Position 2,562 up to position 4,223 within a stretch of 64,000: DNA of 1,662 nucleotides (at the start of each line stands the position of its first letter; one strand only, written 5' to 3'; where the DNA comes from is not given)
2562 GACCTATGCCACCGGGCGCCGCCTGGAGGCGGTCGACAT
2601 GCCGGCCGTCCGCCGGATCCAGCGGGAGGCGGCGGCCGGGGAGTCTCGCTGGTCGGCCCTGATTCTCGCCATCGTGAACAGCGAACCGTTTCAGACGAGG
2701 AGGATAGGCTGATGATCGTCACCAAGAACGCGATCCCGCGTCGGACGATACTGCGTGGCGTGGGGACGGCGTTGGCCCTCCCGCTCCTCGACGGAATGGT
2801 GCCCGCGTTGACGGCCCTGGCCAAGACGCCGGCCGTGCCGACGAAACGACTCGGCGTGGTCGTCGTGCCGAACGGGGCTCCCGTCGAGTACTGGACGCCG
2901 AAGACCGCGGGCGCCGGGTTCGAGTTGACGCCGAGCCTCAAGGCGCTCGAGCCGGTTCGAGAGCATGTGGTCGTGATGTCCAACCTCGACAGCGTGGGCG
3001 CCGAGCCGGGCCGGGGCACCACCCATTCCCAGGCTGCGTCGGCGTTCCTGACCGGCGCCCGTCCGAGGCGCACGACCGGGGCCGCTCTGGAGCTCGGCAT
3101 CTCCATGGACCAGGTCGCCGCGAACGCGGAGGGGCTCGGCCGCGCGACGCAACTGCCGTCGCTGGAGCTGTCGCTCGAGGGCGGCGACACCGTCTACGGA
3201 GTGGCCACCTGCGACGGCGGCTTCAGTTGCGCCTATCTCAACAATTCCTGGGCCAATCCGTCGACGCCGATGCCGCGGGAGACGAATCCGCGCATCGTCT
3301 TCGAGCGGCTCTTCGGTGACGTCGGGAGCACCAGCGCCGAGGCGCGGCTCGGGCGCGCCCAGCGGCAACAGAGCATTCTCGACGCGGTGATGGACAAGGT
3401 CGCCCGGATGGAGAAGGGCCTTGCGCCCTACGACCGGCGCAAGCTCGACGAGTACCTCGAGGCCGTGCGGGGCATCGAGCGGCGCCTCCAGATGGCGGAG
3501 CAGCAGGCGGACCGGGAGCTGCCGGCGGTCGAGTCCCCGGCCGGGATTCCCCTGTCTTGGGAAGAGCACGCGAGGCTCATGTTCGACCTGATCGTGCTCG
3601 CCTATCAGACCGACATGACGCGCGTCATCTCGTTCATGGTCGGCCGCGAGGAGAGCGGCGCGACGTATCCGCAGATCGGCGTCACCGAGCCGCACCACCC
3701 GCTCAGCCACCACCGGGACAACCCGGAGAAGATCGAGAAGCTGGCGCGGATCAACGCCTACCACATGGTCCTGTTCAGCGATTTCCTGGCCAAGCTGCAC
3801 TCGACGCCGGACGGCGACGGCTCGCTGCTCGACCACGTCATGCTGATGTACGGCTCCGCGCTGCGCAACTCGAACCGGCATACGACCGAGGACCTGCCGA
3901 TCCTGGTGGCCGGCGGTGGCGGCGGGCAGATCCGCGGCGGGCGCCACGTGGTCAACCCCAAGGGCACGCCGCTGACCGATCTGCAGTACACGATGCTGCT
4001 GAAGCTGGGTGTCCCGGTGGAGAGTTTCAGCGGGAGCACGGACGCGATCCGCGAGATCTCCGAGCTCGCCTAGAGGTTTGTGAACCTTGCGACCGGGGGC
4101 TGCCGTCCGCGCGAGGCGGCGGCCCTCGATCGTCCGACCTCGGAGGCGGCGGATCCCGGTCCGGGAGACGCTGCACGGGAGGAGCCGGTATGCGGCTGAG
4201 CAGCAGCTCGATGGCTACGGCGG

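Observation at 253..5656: Recurrent secreted module: di-CxxCH DUF1592-family protein + Tat-signal DUF1552 protein (+ periplasmic ankyrin), present three times in 35 kb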

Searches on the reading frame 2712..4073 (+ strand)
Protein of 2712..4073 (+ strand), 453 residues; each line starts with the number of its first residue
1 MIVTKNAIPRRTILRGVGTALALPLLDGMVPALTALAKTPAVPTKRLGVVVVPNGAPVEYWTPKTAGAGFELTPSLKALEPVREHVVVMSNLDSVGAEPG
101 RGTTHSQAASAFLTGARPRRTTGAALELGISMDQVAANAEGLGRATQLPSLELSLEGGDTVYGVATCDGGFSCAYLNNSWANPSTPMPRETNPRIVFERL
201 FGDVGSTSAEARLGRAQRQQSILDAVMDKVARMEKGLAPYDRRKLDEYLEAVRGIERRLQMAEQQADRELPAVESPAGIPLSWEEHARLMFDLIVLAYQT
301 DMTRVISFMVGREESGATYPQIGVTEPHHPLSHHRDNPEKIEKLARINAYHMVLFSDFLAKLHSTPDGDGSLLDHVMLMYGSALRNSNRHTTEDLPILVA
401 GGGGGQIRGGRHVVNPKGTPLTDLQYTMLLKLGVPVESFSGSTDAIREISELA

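Call 13: search_protein_families(library=pfam, proteins=[window:2712-4073:+], max_evalue=0.01)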
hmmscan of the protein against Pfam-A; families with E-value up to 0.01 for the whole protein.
window:2712-4073:+ (453 aa): 1 family
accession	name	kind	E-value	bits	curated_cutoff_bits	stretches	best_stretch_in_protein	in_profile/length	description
PF07586.16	HXXSHH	-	4e-95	319.4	30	1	46-355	1-306/307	Protein of unknown function (DUF1552)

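Call 14: search_protein_families(library=ncbifam, proteins=[window:2712-4073:+], max_evalue=0.01)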
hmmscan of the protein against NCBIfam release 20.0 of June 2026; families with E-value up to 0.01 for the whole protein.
window:2712-4073:+ (453 aa): 0 families

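Call 31: search_solved_structures(query=window:2712-4073:+, max_evalue=10, show_alignments=2)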
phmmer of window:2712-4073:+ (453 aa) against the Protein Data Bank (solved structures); distinct sequences matched with E-value up to 10: 1.
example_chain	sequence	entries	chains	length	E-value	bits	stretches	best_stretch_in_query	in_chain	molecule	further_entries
1xaw_A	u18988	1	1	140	0.14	14.5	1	167-267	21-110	Occludin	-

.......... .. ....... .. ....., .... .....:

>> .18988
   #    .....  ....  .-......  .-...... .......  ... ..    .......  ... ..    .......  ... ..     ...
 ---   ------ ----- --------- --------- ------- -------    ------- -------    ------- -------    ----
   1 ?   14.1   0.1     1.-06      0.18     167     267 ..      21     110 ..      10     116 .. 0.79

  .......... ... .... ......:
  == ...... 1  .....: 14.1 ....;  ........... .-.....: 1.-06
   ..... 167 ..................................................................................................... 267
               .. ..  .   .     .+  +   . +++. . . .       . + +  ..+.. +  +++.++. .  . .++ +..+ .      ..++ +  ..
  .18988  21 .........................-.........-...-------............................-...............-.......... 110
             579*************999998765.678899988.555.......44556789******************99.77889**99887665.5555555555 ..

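Call 33: find_homologous_proteins(query=window:2712-4073:+, max_evalue=0.00001)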
Query window:2712-4073:+ (453 aa): 8000 proteins with E <= 0.00001 among 8000 candidates; the best 120 are listed.
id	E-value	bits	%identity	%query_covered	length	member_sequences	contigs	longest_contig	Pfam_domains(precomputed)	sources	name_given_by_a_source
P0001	1.6e-269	912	89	100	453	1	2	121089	PF07586.17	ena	-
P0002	6.7e-260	881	86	100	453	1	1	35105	PF07586.17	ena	-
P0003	1.8e-259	879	86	100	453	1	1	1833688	PF07586.17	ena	-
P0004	2.0e-259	879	86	100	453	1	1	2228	PF07586.17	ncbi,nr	ncbi:MAG: DUF1552 domain-containing protein [Acidobacteria bacterium]|nr:DUF1552 domain-containing p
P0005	5.1e-259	878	86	100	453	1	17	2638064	PF07586.17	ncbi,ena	-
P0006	8.5e-259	877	86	100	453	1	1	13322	PF07586.17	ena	-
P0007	2.8e-258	875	86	99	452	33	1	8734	PF07586.17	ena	-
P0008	2.9e-258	875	85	100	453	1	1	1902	PF07586.17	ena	-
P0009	4.3e-258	875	86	100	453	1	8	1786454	PF07586.17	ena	-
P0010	8.0e-258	874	85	100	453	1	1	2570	PF07586.17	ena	-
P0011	1.0e-257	873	85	100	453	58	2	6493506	PF07586.17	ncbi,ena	-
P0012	1.3e-257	873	85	100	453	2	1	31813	PF07586.17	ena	-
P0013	2.0e-257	872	85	100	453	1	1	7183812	PF07586.17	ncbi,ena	-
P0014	3.2e-257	872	85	100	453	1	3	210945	PF07586.17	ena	-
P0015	1.6e-256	869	85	100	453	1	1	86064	PF07586.17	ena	-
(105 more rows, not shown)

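Call 39: find_related_loci(query=A1, collection=genome_contigs, flank=8000)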
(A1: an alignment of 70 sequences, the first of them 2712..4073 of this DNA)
Query A1 (453 aa) in genome_contigs; peptide patterns used: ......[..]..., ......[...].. (x = any residue, [..] = any of these).
594 stretches matched a pattern (row limit reached: there are more); 593 encode a relative of the query (tblastn E <= 1e-3); the best 80 are kept; 80 distinct loci.
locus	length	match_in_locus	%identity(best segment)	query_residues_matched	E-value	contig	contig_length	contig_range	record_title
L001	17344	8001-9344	87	1-448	0e+0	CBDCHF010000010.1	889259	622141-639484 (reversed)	MAG: Vicinamibacterales bacterium isolate 98a3bb7b-36bc-46c5-b0ea-6a1611218d7a genome assembly, contig: contig_10, whole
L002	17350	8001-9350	87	1-450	0e+0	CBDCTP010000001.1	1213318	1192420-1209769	MAG: Vicinamibacterales bacterium isolate 10f4adea-8e09-47d4-a7a3-d2416a85f142 genome assembly, contig: contig_1, whole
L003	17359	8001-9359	85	1-453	0e+0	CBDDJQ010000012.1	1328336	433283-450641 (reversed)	MAG: Vicinamibacterales bacterium isolate 129384ec-5128-4c8d-99b8-9bb019431b25 genome assembly, contig: contig_12, whole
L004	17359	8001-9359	84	1-453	0e+0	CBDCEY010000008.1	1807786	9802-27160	MAG: Vicinamibacterales bacterium isolate 91d79e5c-02a4-4b4d-8047-b2bdf700176b genome assembly, contig: contig_8, whole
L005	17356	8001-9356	81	1-452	0e+0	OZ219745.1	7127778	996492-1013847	MAG: Vicinamibacterales bacterium isolate d5a9b4ee-eb88-4731-bb2c-80bf662b4d04 genome assembly, chromosome: 2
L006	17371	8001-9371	63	1-453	0e+0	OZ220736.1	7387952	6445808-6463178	MAG: Vicinamibacterales bacterium isolate e96e4bd8-36b5-4932-a7c8-d2011ef2eb69 genome assembly, chromosome: 1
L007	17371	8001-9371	63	1-453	0e+0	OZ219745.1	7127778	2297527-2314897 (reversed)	MAG: Vicinamibacterales bacterium isolate d5a9b4ee-eb88-4731-bb2c-80bf662b4d04 genome assembly, chromosome: 2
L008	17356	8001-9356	63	1-448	0e+0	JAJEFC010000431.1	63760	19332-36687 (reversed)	MAG: Vicinamibacteria bacterium isolate p16x34bins.66 k141_957016, whole genome shotgun sequence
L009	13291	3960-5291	62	1-443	1e-177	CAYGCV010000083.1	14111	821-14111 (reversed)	MAG TPA_asm: uncultured Vicinamibacteraceae bacterium isolate ERP110561_co1_67 genome assembly, contig: NODE_2699_length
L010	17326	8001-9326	58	1-450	2e-169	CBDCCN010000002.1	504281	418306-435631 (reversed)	MAG: Vicinamibacterales bacterium isolate 1d3aa380-3d16-43da-b993-60d5eb5b4b02 genome assembly, contig: contig_2, whole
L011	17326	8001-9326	57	1-450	2e-166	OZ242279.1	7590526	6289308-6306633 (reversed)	MAG: Vicinamibacterales bacterium isolate 66b38f76-d135-4acf-a464-9a41f6704b04 genome assembly, chromosome: 1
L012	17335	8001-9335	60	1-443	1e-162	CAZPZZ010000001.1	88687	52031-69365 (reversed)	MAG TPA_asm: uncultured Vicinamibacteraceae bacterium isolate SRP092796_co3_772 genome assembly, contig: NODE_196_length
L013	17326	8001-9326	58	1-450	8e-160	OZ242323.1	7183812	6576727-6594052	MAG: Vicinamibacterales bacterium isolate 8c3855b2-ceca-4187-9ff2-440907630a03 genome assembly, chromosome: 1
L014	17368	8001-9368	58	1-453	2e-159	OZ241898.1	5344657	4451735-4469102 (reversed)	MAG: Vicinamibacterales bacterium isolate 479fc26a-c5fd-4f96-80c2-dbb1f079bd2a genome assembly, chromosome: 1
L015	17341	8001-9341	53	1-450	5e-157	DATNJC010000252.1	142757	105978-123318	MAG TPA_asm: Bryobacteraceae bacterium isolate SMAG_U11389 k141_645868, whole genome shotgun sequence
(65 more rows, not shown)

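Call 46: predict_structure(alignment_id=A1)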
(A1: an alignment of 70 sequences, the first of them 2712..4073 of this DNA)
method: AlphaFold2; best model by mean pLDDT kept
length: 453 residues; sequences in the alignment: 70
mean_pLDDT: 76.2   pTM: 0.80
mean pLDDT of the five models: 76.2, 75.3, 73.9, 73.1, 68.0
residues with pLDDT >= 90: 125; 70-90: 184; 50-70: 90; < 50: 54
segments of 3 or more residues with pLDDT < 50: 1-12, 14-16, 21-23, 25-40, 160-165, 167-172
pLDDT, mean of each block of 10 residues (from residue 1): 39 49 46 38 85 78 91 94 95 71 74 79 60 90 85 72 44 57 63 86 77 75 75 67 61 60 59 84 85 92 89 61 74 85 89 95 91 96 84 91 91 93 95 91 84 46
secondary structure, 60 per line:
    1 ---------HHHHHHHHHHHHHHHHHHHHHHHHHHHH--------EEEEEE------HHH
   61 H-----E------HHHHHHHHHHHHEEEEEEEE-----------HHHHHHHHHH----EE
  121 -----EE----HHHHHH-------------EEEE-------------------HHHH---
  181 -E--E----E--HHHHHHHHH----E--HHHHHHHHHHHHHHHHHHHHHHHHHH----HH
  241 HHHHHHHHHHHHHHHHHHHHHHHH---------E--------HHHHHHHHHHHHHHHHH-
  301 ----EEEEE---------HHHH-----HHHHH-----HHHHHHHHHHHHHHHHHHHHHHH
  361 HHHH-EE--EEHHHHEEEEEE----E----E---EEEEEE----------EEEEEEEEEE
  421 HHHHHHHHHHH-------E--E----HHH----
elements in order: H10-37 E46-51 H58-61 H74-85 E86-93 H105-114 H132-137 E151-154 H174-177 H193-201 H209-234 H239-264 H283-299 E305-309 H319-322 H328-332 H338-364 H372-375 E376-381 E395-400 E411-420 H421-431

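Call 49: fold_search(model_id=the predicted structure, library=pdb)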
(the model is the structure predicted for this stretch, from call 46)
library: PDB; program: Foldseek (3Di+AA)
matches with E <= 10: 82; with E <= 0.001: 5
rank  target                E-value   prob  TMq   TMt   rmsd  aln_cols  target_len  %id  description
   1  8eg3                  2.8e-05  1.00  0.34  0.29  19.5       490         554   10  Structure of human placental steroid (estrone/DHEA) sulfatase at 2.0 angstrom resolution (released 2022-12-07)
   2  1p49                  6.1e-05  1.00  0.37  0.32  19.6       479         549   11  Structure of Human Placental Estrone/DHEA Sulfatase (released 2003-08-12)
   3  1e2s_P                6.1e-05  1.00  0.34  0.33  12.6       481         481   10  Crystal structure of an Arylsulfatase A mutant C69A (released 2000-12-06)
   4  4uop_B                2.0e-04  1.00  0.39  0.43   9.3       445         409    9  Crystal structure of the lipoteichoic acid synthase LtaP from Listeria monocytogenes (released 2014-08-27)
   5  4uop_A                3.1e-04  1.00  0.39  0.43   9.2       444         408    9  Crystal structure of the lipoteichoic acid synthase LtaP from Listeria monocytogenes (released 2014-08-27)
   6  1e33_P                1.3e-03  0.99  0.35  0.33  13.8       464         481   10  Crystal structure of an Arylsulfatase A mutant P426L (released 2001-05-25)
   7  3b5q_A                1.9e-03  0.99  0.38  0.38  11.7       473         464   10  Crystal structure of a putative sulfatase (NP_810509.1) from Bacteroides thetaiotaomicron VPI-5482 at 2.40 A resolutio (released 2007-11-13)
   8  7aj0_A                1.9e-03  0.96  0.32  0.29  17.0       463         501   10  Crystal structure of PsFucS1 sulfatase from Pseudoalteromonas sp. (released 2021-09-08)
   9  4miv_G                2.4e-03  0.99  0.36  0.34   9.6       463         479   12  Crystal Structure of Sulfamidase, Crystal Form L (released 2014-05-14)
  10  4uph_A                3.5e-03  0.99  0.41  0.37  13.0       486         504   10  Crystal Structure of Phosphonate Monoester Hydrolase of Agrobacterium radiobacter (released 2015-07-01)
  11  5g2t_A                5.8e-03  0.98  0.38  0.37  10.6       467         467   10  BT1596 in complex with its substrate 4,5 unsaturated uronic acid alpha 1,4 D-Glucosamine-2-N, 6-O-disulfate (released 2017-05-24)
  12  4miv_A                8.0e-03  0.97  0.37  0.35  10.2       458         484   12  Crystal Structure of Sulfamidase, Crystal Form L (released 2014-05-14)
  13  9koq_B                1.5e-02  0.92  0.37  0.36  15.0       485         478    7  Crystal structure of an Arylsulfatase from Enterococcus faecium (released 2025-07-30)
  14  6vat_D                2.2e-02  0.97  0.36  0.45   8.5       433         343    9  Structure of the periplasmic domain of YejM from Salmonella typhimurium (released 2020-08-26)
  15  6vat_C                2.3e-02  0.92  0.33  0.41   8.5       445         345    9  Structure of the periplasmic domain of YejM from Salmonella typhimurium (released 2020-08-26)
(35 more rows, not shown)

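Call 57: search_solved_structures(query=A1, max_evalue=10, show_alignments=5)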
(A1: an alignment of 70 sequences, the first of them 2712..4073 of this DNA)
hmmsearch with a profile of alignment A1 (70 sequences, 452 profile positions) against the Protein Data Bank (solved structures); distinct sequences matched with E-value up to 10: 6.
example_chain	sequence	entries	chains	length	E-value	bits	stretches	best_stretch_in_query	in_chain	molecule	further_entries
9dtu_A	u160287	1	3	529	0.14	14.1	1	71-160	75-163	Fusion glycoprotein F0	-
9coh_A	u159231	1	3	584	0.17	13.8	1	71-160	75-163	Fusion glycoprotein F0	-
9at8_E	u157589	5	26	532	0.21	13.5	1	71-160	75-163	Fusion glycoprotein F0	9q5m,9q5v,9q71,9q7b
9nze_A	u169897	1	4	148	0.33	12.8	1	196-267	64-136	De novo designed protein, EPIC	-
9nzg_A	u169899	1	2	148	0.33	12.8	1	196-267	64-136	De novo designed protein, EPIC Q51N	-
9hae_B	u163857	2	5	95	0.54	12.1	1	228-288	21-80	DerF7_binder2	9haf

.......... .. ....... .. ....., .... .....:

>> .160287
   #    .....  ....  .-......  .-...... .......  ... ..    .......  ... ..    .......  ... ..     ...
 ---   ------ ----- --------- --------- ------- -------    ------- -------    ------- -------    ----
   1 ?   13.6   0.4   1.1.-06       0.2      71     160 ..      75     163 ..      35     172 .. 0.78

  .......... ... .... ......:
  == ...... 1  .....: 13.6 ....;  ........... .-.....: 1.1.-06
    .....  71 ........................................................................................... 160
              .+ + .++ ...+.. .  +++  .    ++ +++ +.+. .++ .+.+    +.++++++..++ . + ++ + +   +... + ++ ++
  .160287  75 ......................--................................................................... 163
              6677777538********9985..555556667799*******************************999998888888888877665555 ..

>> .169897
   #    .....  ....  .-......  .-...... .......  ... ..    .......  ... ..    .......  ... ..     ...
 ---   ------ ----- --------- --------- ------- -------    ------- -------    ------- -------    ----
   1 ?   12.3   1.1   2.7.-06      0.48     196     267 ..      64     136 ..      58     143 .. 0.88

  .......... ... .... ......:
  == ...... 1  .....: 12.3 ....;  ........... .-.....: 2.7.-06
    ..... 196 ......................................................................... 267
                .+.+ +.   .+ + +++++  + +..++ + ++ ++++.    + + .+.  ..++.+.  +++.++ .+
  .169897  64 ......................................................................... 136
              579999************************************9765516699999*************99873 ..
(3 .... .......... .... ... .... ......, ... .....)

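Call 60: search_protein_families(library=pfam, alignment_id=A1, max_evalue=10)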
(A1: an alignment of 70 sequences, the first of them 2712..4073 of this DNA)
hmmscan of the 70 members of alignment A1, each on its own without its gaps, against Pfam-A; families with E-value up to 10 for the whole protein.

A. member 1, window:2712-4073:+ (453 aa): 1 family
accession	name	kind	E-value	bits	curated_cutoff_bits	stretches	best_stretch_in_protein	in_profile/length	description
PF07586.16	HXXSHH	-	4e-95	319.4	30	1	46-355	1-306/307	Protein of unknown function (DUF1552)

B. families by the number of members that match (of 70 scanned): 11 families
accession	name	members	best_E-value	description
PF07586.16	HXXSHH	70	1.1e-104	Protein of unknown function (DUF1552)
PF00734.23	CBM_1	15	0.014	Fungal cellulose binding domain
PF11293.13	DUF3094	3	0.0018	Protein of unknown function (DUF3094)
PF06667.17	PspB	3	0.028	Phage shock protein B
PF21829.1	DUF6889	2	0.12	Family of unknown function (DUF6889)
PF17940.6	TetR_C_31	1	0.014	Tetracyclin repressor-like, C-terminal domain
PF17823.6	DUF5585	1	0.056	Family of unknown function (DUF5585)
PF11906.13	DUF3426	1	0.2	Protein of unknown function (DUF3426)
PF03670.18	UPF0184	1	0.23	Uncharacterised protein family (UPF0184)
PF01291.22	LIF_OSM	1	0.28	LIF / OSM family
PF09726.14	Macoilin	1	0.34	Macoilin family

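Call 76: search_protein_representatives(alignment_id=A1)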
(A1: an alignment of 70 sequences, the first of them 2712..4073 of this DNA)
Query: 70 sequences, 452 profile positions. Proteins with E-value up to 0.001 (for the whole library): 25126; up to 1e-10: 15764; up to 1e-30: 5347. The best 150 are listed.
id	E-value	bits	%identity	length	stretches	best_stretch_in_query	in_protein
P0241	3.2e-189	645.8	-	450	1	1-450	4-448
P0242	1.5e-185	633.7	-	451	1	1-451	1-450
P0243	1.1e-184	630.9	-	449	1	1-447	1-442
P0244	1.0e-177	607.9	-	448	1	2-449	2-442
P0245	1.8e-163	560.9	-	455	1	1-450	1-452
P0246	5.5e-163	559.3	-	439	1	1-447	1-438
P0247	8.6e-163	558.7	-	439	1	2-446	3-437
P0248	5.3e-160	549.5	-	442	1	1-446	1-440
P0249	8.3e-157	538.9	-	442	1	1-449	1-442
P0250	1.7e-156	538.0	-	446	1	1-449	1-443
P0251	9.9e-156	535.4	-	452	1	1-441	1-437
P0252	1.1e-155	535.3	-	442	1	2-446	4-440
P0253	1.1e-154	531.9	-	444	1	1-446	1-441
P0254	1.3e-153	528.4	-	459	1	2-446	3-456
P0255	3.2e-152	523.8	-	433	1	1-447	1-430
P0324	1.1e-115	403.5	-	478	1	8-449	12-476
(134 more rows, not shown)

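Call 80: find_homologous_proteins(query=P0324, max_evalue=1e-20)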
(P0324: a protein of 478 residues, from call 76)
Query P0324 (478 aa): 4278 proteins with E <= 1e-20 among 8000 candidates; the best 120 are listed.
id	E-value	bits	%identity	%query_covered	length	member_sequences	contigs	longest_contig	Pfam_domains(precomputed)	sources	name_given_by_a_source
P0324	0.0e+0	1073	100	100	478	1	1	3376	PF07586.17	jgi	-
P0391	3.6e-130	453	48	97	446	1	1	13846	PF07586.17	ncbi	-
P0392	5.7e-129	449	47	98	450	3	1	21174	PF07586.17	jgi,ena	-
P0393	8.7e-129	449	47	96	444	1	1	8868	PF07586.17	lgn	-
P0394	1.4e-128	448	49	97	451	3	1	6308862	PF07586.17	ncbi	-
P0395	2.0e-128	447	49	97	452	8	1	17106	PF07586.17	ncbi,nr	ncbi:MAG: hypothetical protein JWL81_606 [Verrucomicrobiales bacterium]|nr:hypothetical protein [Ver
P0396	2.7e-128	447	50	97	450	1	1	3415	PF07586.17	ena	-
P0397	3.0e-128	447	48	97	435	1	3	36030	PF07586.17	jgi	jgi:hypothetical protein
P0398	7.1e-128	446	48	97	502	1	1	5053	PF07586.17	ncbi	-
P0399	7.6e-128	446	48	96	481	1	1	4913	PF07586.17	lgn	-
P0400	9.1e-128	445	49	97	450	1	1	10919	PF07586.17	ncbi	-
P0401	1.1e-127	445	49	96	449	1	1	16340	PF07586.17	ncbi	-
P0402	1.4e-127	445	46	97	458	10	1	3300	PF07586.17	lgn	-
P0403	1.6e-127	444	48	96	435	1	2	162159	PF07586.17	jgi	-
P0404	1.7e-127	444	49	97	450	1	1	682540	PF07586.17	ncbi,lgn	ncbi:MAG: DUF1552 domain-containing protein [Verrucomicrobiota bacterium]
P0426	3.3e-126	440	48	97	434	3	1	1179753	PF07586.17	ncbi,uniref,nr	ncbi:Protein of unknown function [Rubritalea squalenifaciens DSM 18772]|uniref:DUF1552 domain-contai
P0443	3.8e-125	437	45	97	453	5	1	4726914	PF07586.17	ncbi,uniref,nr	ncbi:DUF1552 domain-containing protein [Fontisphaera persica]|uniref:DUF1552 domain-containing prote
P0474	1.2e-123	432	46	97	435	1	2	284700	PF07586.17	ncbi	-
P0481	2.6e-123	431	45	98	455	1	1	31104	PF07586.17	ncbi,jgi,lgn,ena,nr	ncbi:MAG TPA: DUF1552 domain-containing protein [Candidatus Limnocylindria bacterium]|nr:DUF1552 dom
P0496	9.2e-123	429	47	95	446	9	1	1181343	PF07586.17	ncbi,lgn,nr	ncbi:DUF1552 domain-containing protein [Roseimicrobium gellanilyticum]|nr:DUF1552 domain-containing 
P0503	1.7e-122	428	46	97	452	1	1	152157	PF07586.17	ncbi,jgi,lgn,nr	ncbi:MAG: hypothetical protein QOE70_1483 [Chthoniobacter sp.]|jgi:hypothetical protein|nr:hypotheti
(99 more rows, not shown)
